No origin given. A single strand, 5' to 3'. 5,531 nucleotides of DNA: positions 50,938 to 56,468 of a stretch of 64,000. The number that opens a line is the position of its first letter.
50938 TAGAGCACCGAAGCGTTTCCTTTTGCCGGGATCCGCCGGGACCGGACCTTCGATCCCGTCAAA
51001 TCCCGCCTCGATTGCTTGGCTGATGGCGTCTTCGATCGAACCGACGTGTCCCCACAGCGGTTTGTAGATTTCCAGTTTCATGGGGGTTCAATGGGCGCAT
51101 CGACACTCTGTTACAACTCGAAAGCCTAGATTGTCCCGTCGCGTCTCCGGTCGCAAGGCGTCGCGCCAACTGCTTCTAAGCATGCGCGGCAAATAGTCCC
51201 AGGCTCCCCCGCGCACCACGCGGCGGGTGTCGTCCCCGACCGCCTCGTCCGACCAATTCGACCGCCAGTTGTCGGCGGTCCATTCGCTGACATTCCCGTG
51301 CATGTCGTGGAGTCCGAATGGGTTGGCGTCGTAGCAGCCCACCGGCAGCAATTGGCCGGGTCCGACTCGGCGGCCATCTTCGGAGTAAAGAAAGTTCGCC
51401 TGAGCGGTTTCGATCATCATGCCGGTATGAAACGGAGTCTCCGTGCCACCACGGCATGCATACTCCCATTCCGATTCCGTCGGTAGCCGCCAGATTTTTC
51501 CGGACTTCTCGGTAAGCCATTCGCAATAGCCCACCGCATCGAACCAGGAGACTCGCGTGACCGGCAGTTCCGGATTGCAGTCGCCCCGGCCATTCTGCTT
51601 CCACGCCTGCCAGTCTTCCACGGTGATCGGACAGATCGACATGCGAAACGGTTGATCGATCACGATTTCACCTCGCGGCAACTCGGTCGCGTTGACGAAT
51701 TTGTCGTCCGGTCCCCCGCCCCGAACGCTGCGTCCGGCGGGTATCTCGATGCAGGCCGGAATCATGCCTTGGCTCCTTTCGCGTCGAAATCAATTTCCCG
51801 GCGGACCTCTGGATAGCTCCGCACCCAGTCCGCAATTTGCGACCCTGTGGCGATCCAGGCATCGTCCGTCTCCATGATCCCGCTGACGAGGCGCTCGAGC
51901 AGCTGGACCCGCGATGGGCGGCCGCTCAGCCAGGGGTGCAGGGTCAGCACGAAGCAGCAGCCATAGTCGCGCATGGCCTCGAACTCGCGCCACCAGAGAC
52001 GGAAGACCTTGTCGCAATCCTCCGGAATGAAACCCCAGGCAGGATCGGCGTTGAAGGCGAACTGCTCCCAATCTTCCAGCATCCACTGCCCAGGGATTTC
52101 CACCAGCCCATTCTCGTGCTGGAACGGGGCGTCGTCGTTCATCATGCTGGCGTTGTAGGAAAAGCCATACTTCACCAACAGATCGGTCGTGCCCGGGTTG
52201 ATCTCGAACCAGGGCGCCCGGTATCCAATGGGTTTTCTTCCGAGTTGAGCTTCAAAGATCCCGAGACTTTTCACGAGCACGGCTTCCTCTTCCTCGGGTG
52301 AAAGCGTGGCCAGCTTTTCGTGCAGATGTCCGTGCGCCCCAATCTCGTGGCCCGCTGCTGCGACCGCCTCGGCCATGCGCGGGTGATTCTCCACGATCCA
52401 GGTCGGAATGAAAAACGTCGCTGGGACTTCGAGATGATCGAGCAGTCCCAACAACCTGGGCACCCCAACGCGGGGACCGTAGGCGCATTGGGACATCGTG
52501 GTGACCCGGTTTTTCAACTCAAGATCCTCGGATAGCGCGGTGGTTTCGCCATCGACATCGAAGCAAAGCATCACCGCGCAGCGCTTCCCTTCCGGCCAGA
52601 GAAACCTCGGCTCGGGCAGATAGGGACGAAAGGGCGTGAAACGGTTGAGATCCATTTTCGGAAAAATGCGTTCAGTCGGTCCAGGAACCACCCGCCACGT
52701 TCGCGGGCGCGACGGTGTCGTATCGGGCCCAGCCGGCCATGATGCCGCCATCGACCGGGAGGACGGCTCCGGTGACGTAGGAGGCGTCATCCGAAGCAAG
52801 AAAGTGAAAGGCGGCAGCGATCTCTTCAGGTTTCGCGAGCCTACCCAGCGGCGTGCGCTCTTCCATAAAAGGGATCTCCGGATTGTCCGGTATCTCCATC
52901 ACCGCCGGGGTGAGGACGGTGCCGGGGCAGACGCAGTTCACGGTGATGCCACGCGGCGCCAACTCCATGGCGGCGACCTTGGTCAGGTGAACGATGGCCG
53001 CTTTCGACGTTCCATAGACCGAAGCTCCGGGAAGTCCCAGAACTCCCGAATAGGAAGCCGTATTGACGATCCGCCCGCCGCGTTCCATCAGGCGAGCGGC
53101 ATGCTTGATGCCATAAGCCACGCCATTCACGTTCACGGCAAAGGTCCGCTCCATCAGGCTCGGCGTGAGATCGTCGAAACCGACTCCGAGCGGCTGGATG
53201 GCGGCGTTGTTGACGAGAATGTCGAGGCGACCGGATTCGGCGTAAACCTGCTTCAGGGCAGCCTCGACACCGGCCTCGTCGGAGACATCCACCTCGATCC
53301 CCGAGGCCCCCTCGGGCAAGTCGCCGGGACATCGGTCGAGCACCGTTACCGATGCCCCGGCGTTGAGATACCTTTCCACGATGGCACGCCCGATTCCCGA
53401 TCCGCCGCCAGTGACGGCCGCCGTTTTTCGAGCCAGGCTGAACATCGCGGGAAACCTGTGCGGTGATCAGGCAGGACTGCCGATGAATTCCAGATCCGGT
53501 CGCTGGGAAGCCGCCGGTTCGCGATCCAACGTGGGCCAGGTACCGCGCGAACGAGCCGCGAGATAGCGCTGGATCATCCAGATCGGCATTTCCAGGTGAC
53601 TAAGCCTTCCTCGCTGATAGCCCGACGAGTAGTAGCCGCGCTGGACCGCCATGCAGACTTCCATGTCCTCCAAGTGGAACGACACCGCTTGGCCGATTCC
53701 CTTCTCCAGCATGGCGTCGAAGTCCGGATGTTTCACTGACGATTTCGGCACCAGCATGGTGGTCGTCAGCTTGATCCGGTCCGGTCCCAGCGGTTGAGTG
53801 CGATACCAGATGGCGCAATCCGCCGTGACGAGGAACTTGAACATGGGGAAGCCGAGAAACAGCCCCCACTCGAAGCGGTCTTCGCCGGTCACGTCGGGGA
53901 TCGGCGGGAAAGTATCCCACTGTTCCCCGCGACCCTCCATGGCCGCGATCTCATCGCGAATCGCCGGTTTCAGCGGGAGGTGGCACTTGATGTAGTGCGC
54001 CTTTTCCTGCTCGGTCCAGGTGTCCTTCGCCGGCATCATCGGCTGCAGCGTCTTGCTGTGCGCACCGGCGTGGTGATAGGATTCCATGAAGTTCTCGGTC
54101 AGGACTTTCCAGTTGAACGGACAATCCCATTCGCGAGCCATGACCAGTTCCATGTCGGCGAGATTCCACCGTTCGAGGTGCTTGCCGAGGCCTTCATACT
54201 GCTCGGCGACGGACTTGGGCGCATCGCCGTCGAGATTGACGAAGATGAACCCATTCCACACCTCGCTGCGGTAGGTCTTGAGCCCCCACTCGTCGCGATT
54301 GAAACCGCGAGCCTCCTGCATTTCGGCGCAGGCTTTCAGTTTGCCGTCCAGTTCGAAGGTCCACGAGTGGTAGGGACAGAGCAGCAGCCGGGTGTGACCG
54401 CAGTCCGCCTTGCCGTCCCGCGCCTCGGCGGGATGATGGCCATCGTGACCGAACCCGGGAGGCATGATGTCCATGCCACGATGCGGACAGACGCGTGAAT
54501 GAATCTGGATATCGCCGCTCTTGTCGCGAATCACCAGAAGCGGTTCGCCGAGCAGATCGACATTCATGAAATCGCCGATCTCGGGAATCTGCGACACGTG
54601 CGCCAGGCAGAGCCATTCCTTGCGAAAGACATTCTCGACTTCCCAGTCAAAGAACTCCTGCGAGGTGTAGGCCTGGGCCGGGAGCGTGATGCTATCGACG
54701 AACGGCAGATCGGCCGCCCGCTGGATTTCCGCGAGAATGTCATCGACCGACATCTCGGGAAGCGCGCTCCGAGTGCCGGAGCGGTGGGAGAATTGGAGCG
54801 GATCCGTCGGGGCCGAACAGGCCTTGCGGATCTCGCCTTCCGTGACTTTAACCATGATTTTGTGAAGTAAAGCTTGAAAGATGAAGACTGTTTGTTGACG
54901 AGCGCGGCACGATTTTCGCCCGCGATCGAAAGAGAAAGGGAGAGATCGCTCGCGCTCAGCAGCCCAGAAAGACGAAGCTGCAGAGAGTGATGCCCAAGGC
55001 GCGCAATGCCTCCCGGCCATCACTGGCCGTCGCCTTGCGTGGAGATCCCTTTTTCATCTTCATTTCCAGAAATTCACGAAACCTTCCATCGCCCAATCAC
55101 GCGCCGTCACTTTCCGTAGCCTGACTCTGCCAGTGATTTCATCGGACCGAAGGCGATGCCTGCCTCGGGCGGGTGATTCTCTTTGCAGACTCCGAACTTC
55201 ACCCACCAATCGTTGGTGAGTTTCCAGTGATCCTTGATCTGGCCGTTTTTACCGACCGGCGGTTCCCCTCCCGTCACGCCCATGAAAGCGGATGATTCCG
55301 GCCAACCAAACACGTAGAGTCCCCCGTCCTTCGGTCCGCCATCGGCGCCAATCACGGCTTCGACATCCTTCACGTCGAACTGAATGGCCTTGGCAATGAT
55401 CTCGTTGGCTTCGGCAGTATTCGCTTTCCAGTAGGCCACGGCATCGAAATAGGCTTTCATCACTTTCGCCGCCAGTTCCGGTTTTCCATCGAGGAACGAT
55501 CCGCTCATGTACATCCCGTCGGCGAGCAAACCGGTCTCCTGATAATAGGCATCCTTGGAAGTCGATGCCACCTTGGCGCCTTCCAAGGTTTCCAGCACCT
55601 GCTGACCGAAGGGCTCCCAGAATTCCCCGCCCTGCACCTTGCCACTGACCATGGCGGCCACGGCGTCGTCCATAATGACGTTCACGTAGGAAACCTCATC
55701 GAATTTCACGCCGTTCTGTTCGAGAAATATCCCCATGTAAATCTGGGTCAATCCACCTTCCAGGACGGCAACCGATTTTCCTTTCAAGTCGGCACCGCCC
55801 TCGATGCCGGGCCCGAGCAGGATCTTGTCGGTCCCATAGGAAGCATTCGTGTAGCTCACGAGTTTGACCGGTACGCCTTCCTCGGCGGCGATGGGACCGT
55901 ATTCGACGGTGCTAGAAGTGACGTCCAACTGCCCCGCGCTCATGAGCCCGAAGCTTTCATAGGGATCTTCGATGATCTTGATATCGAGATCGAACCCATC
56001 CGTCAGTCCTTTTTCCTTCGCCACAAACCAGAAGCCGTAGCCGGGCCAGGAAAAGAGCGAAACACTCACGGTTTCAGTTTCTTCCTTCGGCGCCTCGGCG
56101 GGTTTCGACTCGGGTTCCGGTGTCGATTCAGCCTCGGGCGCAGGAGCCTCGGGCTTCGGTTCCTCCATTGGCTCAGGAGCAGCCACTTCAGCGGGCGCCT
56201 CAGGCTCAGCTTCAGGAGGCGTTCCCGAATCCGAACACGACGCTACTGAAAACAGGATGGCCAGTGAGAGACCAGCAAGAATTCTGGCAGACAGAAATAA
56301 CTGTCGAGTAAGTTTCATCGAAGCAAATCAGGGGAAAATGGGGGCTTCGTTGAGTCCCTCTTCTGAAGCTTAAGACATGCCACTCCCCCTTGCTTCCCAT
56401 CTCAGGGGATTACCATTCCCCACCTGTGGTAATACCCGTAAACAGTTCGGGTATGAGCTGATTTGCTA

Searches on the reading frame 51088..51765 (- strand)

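Call 3: search_protein_families(library=pfam, proteins=[window:51088-51765:-], max_evalue=0.01)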
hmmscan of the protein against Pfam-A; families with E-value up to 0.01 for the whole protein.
window:51088-51765:- (225 aa): 1 family
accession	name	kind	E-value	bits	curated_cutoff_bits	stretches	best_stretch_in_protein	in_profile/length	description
PF03781.23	FGE-sulfatase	-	2.2e-45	155.8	23.3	1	2-218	2-254/255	Sulfatase-modifying factor enzyme 1-like domain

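Call 46: search_protein_families(library=ncbifam, proteins=[window:51088-51765:-], max_evalue=0.00001)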
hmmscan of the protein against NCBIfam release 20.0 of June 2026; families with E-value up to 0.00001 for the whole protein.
window:51088-51765:- (225 aa): 8 families
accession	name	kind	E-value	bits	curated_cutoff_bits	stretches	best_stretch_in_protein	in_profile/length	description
NF051459.1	pyoverdine_PvdO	equivalog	7.5e-30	103.9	500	1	65-220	116-279/280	dihydropyoverdine dehydrogenase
TIGR03525.2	GldK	equivalog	3.2e-23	82.7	350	1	67-220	220-406/408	T9SS ring complex lipoprotein PorK/GldK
TIGR03440.2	egtB_TIGR03440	equivalog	8e-16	58.1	360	1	51-217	258-412/413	ergothioneine biosynthesis protein EgtB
NF041186.1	SenA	equivalog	1.4e-15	57.6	420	1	50-218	254-381/382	selenoneine synthase SenA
TIGR03524.1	GldJ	equivalog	4.3e-11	42.2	458.2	1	141-175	339-373/559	gliding motility lipoprotein GldJ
TIGR04344.1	ovoA_Nterm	equivalog_domain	2.4e-09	36.6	400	1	71-207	299-434/444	5-histidylcysteine sulfoxide synthase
TIGR03530.1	GldJ_short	equivalog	8.5e-08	31.5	382.9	0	131-169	279-319/396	gliding motility lipoprotein GldJ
TIGR02171.1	Fb_sc_TIGR02171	subfamily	4.6e-07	28.2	544.35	0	88-218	155-280/912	TIGR02171 family lipoprotein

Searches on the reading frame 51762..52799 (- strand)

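Call 3: search_protein_families(library=pfam, proteins=[window:51762-52799:-], max_evalue=0.01)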
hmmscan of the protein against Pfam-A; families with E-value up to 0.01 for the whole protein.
window:51762-52799:- (345 aa): 2 families
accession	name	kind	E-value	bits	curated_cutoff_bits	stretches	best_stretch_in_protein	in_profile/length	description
PF01522.26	Polysacc_deac_1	-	3.2e-18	66.3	23.1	1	108-215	16-123/124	Polysaccharide deacetylase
PF10096.14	DUF2334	-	0.0064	16.5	26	1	145-294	58-193/203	Uncharacterized protein conserved in bacteria (DUF2334)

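Call 46: search_protein_families(library=ncbifam, proteins=[window:51762-52799:-], max_evalue=0.00001)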
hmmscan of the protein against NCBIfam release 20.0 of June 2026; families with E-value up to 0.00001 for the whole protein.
window:51762-52799:- (345 aa): 6 families
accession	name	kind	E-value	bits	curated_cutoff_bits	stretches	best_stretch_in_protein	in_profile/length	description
TIGR03212.1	uraD_N-term-dom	equivalog_domain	4.7e-23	81.7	424.6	1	102-329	68-295/297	allantoinase PuuE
TIGR03006.1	pepcterm_polyde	equivalog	1.6e-20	73.4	276.2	1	113-220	36-146/272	XrtA system polysaccharide deacetylase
TIGR02764.1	spore_ybaN_pdaB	equivalog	5.3e-14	52.4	237.4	1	115-214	23-122/191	polysaccharide deacetylase family sporulation protein PdaB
TIGR02873.1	spore_ylxY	hypoth_equivalog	2.7e-10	39.9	391.5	1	99-193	87-180/268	probable sporulation protein, polysaccharide deacetylase family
TIGR04243.1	nodulat_NodB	equivalog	5.6e-08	32.5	240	1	113-191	17-95/197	chitooligosaccharide deacetylase NodB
NF045821.1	PgAcgDacpgdA1_Bac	equivalog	2.4e-07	29.9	400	1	113-201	103-191/282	peptidoglycan-N-acetylglucosamine deacetylase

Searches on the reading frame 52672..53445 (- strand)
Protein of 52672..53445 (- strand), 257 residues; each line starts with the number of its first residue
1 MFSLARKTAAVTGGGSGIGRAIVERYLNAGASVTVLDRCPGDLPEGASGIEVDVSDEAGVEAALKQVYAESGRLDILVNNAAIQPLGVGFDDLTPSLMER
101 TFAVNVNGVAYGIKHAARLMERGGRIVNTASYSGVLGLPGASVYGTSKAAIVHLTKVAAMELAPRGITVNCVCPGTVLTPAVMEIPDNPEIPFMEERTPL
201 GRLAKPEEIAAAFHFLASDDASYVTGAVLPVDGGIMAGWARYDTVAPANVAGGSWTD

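Call 42: search_protein_families(library=pfam, proteins=[window:52672-53445:-], max_evalue=0.001)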
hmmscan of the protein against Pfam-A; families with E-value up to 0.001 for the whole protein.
window:52672-53445:- (257 aa): 4 families
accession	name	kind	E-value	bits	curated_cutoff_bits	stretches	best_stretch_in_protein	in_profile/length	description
PF13561.12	adh_short_C2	-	2.5e-63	214.3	27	1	16-235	6-235/236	Enoyl-(Acyl carrier protein) reductase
PF00106.31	adh_short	-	2.3e-48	164.7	26.6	1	7-187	1-192/195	short chain dehydrogenase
PF08659.16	KR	-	1.5e-05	25.4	22.6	1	11-148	5-153/180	KR domain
PF01370.27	Epimerase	-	1.6e-05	24.9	20.9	1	10-131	2-115/240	NAD dependent epimerase/dehydratase family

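Call 46: search_protein_families(library=ncbifam, proteins=[window:52672-53445:-], max_evalue=0.00001)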
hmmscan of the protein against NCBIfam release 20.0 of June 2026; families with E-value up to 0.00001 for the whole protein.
window:52672-53445:- (257 aa): 225 families (the best 25 are shown)
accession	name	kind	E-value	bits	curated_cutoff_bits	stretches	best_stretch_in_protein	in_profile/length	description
NF005559.1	PRK07231.1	subfamily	8.6e-62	208.9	215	1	4-236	2-248/249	glucose 1-dehydrogenase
NF005067.0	PRK06484.1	equivalog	8.6e-60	202.7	713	1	7-237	10-513/524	short chain dehydrogenase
NF052558.1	MBtsdlDhBudC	equivalog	1.8e-59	201.3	270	1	5-237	2-243/250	meso-2,3-butanediol dehydrogenase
NF004198.0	PRK05653.1-3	equivalog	7.4e-54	182.8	296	1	3-235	4-246/248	3-oxoacyl-ACP reductase FabG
NF009468.0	PRK12826.1-4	equivalog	4.7e-52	177.2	318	1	3-235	4-247/256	SDR family oxidoreductase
NF005309.0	PRK06841.1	subfamily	8.1e-52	176.3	286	1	2-234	11-251/255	GolD/DthD family dehydrogenase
NF009466.0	PRK12826.1-2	subfamily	2.8e-51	174.4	222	1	7-236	4-245/248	3-oxoacyl-ACP reductase FabG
NF004791.0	PRK06138.1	equivalog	7.8e-51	172.8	312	1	4-237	3-251/252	SDR family oxidoreductase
NF005893.0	PRK07856.1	equivalog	5e-50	170.2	255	1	2-234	5-240/255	SDR family oxidoreductase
TIGR02415.1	23BDH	subfamily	5.9e-50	170.1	304.35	1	7-236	1-252/254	acetoin reductase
NF006394.0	PRK08643.1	equivalog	4.2e-49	167.3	381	1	6-235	3-254/257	(S)-acetoin forming diacetyl reductase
NF004818.0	PRK06172.1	equivalog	4.7e-49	167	336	1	3-237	4-252/253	SDR family oxidoreductase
NF053701.1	CsHdxCHCADhChcB2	equivalog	2.2e-48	164.9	350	1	5-237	2-244/245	cis-4-hydroxycyclohexanecarboxylate dehydrogenase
TIGR01830.1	3oxo_ACP_reduc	equivalog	3.2e-48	164.5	297.75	1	10-236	2-239/239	3-oxoacyl-[acyl-carrier-protein] reductase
NF004778.0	PRK06124.1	equivalog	2.3e-47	161.6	303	1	2-237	7-254/256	SDR family oxidoreductase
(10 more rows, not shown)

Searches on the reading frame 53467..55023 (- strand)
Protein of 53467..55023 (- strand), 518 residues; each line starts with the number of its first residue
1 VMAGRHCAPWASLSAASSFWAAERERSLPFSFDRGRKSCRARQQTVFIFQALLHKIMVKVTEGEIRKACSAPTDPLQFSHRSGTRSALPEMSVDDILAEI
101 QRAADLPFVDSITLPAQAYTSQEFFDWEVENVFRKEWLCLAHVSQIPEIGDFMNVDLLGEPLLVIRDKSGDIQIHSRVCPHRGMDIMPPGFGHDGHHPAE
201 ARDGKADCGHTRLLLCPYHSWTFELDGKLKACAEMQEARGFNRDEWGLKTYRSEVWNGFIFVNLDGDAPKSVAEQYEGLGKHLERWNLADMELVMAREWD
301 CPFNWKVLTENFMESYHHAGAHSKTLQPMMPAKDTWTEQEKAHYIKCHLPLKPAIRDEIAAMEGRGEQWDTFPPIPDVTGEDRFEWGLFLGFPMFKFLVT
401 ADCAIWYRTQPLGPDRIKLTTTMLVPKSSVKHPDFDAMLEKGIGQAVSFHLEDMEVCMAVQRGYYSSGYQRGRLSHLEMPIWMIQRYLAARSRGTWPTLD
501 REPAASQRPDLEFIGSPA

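Call 42: search_protein_families(library=pfam, proteins=[window:53467-55023:-], max_evalue=0.001)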
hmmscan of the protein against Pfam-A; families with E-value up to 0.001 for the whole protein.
window:53467-55023:- (518 aa): 2 families
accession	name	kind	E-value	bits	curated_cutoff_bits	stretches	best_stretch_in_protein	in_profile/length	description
PF00848.25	Ring_hydroxyl_A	-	2.1e-29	103.3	24.9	1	290-491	3-205/208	Ring hydroxylating alpha subunit (catalytic domain)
PF00355.32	Rieske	-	1.7e-14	53.9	20.3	1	136-237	1-83/88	Rieske [2Fe-2S] domain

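Call 46: search_protein_families(library=ncbifam, proteins=[window:53467-55023:-], max_evalue=0.00001)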
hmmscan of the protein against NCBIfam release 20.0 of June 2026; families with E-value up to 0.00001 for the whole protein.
window:53467-55023:- (518 aa): 5 families
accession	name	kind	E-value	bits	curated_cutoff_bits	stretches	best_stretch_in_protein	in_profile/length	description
NF058607.1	GlBtMonoOxGbcA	equivalog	6e-42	143.5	670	1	110-335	29-235/420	glycine betaine monooxygenase oxygenase subunit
NF042946.1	3PPDioc_HcaE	equivalog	5.4e-29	101.5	830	1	116-335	18-227/450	3-phenylpropionate/cinnamic acid dioxygenase subunit alpha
TIGR03228.1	anthran_1_2_A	equivalog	1.9e-20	73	671.9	1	117-323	19-214/438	anthranilate 1,2-dioxygenase large subunit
TIGR03229.1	benzo_1_2_benA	equivalog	6e-19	68.2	780.95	1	116-322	18-215/433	benzoate 1,2-dioxygenase large subunit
NF041684.1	ant_diox_AndAc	equivalog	1.1e-14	53.9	750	1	102-319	11-219/418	anthranilate 1,2-dioxygenase large subunit AndAc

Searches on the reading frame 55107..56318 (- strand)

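Call 42: search_protein_families(library=pfam, proteins=[window:55107-56318:-], max_evalue=0.001)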
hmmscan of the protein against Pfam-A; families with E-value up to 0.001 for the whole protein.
window:55107-56318:- (403 aa): 2 families
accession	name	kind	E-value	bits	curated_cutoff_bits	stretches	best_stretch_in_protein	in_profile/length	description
PF09084.16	NMT1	-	5.5e-15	56.3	20.5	1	95-304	5-216/216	NMT1/THI5 like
PF13379.11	NMT1_2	-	5e-12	46.6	24.7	1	79-310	3-249/252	NMT1-like family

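Call 46: search_protein_families(library=ncbifam, proteins=[window:55107-56318:-], max_evalue=0.00001)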
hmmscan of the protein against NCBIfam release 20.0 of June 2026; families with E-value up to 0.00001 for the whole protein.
window:55107-56318:- (403 aa): 5 families
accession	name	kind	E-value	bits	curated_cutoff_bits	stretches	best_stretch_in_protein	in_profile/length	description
TIGR01728.1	SsuA_fam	subfamily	2.3e-25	89.4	163.5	1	97-321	14-240/290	aliphatic sulfonate ABC transporter substrate-binding protein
NF040735.1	SBP_SaoX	equivalog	3.7e-16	59.1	300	1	99-315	20-236/330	ABC transporter substrate-binding subunit SaoX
TIGR03427.1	ABC_peri_uca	equivalog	2.5e-13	49.9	333.9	1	108-319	34-243/328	putative urea ABC transporter substrate-binding protein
TIGR01729.1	taurine_ABC_bnd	equivalog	1.1e-08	34.9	304.25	1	143-302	61-218/300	taurine ABC transporter substrate-binding protein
NF008588.0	PRK11553.1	subfamily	1.3e-06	27.6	299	1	171-314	120-257/319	aliphatic sulfonate ABC transporter substrate-binding protein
